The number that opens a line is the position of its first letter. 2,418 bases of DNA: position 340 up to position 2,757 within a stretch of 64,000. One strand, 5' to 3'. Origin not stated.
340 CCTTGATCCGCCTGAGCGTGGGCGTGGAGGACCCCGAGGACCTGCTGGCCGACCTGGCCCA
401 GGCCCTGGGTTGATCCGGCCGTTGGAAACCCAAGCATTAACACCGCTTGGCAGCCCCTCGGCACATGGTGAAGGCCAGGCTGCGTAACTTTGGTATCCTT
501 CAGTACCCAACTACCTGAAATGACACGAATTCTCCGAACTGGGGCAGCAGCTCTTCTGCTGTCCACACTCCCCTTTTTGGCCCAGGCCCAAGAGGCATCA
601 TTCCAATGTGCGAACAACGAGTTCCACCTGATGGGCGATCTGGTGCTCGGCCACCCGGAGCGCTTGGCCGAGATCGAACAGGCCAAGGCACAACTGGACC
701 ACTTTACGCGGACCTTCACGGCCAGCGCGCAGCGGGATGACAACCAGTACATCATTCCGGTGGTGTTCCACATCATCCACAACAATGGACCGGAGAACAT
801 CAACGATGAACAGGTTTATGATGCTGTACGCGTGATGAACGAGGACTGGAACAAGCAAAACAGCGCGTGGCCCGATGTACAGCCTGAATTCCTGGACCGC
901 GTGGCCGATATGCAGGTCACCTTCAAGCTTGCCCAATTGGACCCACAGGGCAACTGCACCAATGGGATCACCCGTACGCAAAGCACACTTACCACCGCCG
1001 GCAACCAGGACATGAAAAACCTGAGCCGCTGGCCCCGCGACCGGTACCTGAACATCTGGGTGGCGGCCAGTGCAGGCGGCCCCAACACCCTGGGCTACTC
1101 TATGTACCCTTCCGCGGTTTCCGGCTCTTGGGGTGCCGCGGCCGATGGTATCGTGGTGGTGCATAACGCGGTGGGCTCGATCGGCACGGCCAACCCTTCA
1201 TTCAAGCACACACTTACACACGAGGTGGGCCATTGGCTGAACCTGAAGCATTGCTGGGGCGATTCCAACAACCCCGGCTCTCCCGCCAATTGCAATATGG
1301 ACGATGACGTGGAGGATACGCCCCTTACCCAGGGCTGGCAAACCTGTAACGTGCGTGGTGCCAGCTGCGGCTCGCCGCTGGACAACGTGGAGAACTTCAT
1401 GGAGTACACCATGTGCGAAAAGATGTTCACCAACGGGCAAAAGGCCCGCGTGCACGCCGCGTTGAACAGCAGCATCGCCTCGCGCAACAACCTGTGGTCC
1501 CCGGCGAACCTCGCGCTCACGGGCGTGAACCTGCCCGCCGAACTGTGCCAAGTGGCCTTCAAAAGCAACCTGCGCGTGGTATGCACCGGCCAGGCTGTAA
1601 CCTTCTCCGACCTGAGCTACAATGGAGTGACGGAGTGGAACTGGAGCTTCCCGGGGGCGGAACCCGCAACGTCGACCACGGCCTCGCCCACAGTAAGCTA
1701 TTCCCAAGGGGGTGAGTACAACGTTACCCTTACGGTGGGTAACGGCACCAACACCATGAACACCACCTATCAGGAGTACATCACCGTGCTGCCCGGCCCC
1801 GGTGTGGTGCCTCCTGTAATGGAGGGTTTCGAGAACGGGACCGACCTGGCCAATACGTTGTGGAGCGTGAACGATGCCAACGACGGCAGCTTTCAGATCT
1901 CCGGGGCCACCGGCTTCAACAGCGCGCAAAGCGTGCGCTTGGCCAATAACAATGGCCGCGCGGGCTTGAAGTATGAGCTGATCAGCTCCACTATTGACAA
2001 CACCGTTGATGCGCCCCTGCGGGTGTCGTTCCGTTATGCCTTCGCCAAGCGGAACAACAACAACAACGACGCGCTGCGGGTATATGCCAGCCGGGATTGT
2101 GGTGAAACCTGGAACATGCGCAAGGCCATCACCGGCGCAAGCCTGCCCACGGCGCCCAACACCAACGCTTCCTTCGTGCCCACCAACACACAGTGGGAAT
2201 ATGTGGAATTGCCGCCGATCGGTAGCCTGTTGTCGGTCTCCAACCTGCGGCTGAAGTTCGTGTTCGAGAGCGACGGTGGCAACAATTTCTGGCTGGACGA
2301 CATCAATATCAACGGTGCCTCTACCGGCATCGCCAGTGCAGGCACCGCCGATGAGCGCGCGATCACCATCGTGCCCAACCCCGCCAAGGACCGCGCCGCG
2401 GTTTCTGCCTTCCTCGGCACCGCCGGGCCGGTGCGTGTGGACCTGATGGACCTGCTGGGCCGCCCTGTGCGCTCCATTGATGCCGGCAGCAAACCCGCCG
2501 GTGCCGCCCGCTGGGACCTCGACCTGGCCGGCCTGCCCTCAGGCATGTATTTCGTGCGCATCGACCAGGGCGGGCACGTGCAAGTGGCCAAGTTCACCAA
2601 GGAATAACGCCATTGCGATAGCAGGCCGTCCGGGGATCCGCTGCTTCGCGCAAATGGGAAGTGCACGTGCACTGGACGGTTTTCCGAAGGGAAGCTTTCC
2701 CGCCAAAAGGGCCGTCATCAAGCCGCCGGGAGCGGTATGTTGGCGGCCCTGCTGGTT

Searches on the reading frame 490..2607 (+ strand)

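Call 52: search_protein_families(library=pfam, proteins=[window:490-2607:+], max_evalue=0.00001)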
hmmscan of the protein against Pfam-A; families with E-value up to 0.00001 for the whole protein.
window:490-2607:+ (705 aa): 4 families
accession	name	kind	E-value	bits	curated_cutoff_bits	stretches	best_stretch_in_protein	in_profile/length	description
PF05572.19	Peptidase_M43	-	9.2e-19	68.3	23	1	179-325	10-151/152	Pregnancy-associated plasma protein-A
PF18962.6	Por_Secre_tail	-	2.6e-08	34.5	27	1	628-702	2-73/75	Secretion system C-terminal sorting domain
PF18911.6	PKD_4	-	7.7e-08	32.7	27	1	364-433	14-85/85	PKD domain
PF00801.26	PKD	-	1.8e-06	28.3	23.5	0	362-426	9-75/80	PKD domain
